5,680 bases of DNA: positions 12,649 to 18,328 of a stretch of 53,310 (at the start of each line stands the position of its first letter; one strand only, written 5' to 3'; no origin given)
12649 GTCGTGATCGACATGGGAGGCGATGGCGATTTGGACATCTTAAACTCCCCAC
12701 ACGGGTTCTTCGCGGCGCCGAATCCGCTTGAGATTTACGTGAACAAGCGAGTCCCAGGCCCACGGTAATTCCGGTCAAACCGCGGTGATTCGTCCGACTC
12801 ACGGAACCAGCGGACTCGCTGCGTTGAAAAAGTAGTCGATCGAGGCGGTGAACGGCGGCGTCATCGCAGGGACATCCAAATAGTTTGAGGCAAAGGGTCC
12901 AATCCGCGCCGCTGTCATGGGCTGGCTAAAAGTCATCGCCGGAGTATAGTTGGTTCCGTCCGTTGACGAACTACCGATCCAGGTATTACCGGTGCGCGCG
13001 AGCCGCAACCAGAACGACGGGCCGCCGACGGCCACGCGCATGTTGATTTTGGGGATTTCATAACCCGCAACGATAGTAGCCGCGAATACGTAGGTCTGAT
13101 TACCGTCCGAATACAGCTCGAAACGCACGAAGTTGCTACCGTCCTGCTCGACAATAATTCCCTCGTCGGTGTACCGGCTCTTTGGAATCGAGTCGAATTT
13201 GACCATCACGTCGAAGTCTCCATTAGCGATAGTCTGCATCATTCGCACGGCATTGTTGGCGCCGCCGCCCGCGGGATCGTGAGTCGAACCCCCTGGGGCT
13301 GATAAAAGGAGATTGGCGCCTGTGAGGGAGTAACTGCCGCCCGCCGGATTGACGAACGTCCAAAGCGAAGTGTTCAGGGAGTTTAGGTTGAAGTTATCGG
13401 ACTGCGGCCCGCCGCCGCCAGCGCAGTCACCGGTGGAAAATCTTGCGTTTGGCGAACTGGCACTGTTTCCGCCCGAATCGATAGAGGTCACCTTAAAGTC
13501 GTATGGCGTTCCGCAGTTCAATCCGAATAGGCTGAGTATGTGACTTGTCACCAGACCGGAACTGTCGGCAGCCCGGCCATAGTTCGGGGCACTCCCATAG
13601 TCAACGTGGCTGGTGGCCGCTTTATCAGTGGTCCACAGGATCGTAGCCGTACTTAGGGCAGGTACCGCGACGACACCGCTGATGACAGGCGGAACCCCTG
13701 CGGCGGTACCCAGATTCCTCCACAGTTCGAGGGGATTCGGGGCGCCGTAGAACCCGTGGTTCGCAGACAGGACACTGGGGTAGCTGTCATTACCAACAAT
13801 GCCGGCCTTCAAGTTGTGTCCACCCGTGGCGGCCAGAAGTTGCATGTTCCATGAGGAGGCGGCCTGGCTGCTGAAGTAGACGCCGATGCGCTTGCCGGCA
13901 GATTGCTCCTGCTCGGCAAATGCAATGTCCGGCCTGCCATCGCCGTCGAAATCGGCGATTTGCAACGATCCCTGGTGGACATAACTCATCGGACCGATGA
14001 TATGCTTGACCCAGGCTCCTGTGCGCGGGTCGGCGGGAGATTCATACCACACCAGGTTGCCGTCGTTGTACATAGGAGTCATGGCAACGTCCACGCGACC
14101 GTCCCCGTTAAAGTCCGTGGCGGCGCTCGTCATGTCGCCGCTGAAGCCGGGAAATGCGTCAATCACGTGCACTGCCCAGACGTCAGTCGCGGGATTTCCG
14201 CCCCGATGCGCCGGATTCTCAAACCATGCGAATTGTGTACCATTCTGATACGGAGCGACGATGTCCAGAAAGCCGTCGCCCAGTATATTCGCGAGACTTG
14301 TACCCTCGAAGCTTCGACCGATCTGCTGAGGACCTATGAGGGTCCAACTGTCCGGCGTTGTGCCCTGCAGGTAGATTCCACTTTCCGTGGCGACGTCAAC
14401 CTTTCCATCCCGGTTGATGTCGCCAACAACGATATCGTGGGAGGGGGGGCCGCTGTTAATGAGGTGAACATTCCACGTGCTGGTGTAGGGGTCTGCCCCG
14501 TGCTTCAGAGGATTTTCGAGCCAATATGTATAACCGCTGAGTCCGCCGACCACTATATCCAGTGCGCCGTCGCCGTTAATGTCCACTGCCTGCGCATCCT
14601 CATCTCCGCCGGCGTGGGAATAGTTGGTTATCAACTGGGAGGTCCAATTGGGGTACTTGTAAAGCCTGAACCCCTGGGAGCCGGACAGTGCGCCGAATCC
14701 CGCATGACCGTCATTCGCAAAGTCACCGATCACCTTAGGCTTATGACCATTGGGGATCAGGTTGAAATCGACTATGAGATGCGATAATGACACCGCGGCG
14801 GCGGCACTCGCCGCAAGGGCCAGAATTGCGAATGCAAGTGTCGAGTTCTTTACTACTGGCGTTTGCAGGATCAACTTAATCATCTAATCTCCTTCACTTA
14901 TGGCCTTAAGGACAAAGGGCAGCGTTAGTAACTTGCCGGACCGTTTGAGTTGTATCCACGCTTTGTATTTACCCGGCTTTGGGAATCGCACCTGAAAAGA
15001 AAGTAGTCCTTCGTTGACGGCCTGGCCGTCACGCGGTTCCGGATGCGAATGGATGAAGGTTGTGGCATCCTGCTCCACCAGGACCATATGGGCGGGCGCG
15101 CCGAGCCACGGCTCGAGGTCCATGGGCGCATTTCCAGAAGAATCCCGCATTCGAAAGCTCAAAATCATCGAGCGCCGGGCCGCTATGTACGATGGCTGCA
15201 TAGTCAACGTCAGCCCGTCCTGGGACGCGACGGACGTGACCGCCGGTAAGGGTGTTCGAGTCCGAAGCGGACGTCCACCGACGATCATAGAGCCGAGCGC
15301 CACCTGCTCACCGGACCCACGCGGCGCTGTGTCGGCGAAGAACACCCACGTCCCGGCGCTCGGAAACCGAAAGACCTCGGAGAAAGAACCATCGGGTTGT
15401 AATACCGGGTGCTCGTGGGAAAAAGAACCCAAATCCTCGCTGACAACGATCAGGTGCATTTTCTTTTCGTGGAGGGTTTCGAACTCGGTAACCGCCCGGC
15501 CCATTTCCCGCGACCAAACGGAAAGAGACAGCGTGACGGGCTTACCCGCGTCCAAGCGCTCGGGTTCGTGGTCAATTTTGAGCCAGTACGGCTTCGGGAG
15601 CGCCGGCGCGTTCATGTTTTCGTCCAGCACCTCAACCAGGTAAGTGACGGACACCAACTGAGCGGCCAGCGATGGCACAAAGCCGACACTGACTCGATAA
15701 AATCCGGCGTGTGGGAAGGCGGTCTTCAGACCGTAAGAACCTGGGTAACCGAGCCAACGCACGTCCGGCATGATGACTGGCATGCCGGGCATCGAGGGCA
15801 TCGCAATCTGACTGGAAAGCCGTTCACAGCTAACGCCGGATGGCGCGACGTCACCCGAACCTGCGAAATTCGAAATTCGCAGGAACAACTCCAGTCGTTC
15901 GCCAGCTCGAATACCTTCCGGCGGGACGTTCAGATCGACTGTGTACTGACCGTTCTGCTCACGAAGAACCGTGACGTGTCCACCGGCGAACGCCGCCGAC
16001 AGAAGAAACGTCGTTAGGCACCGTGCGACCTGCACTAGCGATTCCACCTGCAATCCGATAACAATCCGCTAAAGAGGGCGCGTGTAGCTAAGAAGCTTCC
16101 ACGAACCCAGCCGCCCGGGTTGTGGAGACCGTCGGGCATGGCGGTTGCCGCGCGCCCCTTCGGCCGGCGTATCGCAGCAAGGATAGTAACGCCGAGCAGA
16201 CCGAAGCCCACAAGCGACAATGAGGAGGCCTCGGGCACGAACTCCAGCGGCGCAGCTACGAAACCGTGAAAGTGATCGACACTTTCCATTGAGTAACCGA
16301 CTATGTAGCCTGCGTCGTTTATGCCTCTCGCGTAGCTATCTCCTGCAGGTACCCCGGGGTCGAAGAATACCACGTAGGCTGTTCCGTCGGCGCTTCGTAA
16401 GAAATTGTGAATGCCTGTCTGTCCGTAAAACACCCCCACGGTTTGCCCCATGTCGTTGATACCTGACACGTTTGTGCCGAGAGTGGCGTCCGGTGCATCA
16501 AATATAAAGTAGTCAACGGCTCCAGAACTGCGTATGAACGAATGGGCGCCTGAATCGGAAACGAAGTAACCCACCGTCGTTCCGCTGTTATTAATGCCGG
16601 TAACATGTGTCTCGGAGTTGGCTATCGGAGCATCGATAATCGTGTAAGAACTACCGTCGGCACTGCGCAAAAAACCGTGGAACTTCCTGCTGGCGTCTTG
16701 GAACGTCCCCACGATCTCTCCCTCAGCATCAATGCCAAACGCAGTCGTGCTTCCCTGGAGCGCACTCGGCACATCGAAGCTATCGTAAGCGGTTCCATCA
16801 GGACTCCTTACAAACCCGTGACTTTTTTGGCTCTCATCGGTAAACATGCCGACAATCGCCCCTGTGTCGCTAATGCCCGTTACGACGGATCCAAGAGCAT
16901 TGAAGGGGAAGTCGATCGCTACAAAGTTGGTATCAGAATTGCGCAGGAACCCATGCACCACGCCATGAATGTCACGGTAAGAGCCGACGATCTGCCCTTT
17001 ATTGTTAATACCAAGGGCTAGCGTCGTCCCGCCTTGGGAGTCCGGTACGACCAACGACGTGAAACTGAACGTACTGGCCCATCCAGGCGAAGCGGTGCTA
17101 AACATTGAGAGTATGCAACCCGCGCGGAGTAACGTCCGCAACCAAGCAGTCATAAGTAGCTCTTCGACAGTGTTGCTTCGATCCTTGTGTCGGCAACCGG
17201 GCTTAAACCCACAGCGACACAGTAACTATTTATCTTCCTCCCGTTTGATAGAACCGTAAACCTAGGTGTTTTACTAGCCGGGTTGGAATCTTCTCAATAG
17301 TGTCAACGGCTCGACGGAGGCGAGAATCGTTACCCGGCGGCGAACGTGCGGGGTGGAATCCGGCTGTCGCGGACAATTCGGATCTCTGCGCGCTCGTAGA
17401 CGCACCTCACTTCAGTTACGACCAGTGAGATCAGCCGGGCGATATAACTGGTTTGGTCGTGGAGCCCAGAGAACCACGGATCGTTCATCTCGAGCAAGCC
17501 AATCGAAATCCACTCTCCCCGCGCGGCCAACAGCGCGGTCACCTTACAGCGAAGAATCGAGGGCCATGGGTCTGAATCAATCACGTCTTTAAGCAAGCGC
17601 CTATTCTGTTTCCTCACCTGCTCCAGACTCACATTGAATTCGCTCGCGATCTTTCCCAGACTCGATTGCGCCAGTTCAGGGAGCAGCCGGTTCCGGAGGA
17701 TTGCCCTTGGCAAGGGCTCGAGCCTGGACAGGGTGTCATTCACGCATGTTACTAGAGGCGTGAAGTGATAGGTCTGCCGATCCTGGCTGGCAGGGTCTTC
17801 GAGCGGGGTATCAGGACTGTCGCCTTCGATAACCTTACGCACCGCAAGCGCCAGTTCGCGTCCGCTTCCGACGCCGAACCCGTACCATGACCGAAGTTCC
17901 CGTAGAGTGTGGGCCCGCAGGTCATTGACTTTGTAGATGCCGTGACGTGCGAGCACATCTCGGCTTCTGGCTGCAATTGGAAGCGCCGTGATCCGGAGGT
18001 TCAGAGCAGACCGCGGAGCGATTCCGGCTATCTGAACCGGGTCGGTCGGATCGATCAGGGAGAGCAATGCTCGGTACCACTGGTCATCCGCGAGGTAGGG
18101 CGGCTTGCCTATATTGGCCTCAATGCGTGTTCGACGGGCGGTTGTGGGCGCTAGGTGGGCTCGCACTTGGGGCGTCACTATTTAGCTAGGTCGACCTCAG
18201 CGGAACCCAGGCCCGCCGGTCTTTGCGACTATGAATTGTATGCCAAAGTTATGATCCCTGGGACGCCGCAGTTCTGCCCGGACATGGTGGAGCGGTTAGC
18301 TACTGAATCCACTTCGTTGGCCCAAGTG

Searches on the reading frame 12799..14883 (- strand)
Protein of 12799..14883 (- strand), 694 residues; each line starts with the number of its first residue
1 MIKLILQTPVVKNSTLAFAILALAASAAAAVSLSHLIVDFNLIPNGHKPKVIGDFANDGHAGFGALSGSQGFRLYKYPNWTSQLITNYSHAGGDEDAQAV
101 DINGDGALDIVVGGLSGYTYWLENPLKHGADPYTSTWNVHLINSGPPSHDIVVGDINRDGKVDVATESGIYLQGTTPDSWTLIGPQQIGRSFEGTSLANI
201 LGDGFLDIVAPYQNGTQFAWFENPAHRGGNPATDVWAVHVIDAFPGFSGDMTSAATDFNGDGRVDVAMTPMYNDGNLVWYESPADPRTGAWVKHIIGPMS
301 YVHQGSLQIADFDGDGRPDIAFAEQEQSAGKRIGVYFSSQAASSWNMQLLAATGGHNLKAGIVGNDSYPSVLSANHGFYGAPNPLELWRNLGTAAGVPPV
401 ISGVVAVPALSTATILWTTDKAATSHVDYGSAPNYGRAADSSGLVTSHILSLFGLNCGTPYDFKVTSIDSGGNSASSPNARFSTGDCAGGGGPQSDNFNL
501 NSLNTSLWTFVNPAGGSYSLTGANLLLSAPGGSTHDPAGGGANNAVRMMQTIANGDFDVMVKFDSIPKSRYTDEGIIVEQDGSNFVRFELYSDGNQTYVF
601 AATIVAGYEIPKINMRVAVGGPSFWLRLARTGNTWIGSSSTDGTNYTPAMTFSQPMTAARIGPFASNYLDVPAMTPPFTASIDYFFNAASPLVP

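Call 40: search_protein_families(library=pfam, proteins=[window:12799-14883:-], max_evalue=0.0001)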
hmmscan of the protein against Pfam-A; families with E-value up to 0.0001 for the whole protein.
window:12799-14883:- (694 aa): 3 families
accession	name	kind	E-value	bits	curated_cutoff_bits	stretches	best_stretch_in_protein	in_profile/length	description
PF13517.12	FG-GAP_3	-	9e-21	74.7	26.9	2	257-321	1-60/61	FG-GAP-like repeat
PF01839.29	FG-GAP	-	3.7e-13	49.5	22.1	0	253-276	5-32/37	FG-GAP repeat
PF07081.18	DUF1349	-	6.6e-07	29.6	32.4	1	543-665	37-159/179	Protein of unknown function (DUF1349)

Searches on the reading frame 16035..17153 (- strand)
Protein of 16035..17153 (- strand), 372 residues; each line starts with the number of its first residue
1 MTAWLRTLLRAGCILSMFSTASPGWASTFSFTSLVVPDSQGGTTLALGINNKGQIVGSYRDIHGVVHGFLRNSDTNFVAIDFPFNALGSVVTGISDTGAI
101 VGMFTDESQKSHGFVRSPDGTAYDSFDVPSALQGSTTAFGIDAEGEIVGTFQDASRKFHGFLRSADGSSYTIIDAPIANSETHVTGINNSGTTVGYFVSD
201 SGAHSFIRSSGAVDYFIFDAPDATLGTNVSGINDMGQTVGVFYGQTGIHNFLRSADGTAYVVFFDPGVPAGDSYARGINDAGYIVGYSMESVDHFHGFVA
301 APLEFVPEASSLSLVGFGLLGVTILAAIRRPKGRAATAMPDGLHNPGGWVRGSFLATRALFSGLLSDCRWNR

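Call 40: search_protein_families(library=pfam, proteins=[window:16035-17153:-], max_evalue=0.0001)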
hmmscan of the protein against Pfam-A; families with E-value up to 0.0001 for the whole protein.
window:16035-17153:- (372 aa): 1 family
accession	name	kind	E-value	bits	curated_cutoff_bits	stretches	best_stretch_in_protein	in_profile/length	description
PF11949.14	DUF3466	-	4.7e-05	22.5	25.1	0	179-288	381-450/609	Protein of unknown function (DUF3466)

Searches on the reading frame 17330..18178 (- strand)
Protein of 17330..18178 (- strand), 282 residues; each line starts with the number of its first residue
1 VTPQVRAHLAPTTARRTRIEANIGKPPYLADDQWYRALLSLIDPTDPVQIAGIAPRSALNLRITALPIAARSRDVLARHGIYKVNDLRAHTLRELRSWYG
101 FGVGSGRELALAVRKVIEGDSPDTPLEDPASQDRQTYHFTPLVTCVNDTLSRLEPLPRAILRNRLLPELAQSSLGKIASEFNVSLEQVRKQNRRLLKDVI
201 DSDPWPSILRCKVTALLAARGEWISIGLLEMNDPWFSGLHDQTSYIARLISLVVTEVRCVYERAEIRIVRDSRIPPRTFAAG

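Call 40: search_protein_families(library=pfam, proteins=[window:17330-18178:-], max_evalue=0.0001)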
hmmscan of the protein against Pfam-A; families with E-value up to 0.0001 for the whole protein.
window:17330-18178:- (282 aa): 1 family
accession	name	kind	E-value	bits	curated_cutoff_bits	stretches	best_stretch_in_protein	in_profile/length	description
PF03118.21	RNA_pol_A_CTD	-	9.9e-05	22.4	23.8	0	57-109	9-61/67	Bacterial RNA polymerase, alpha chain C terminal domain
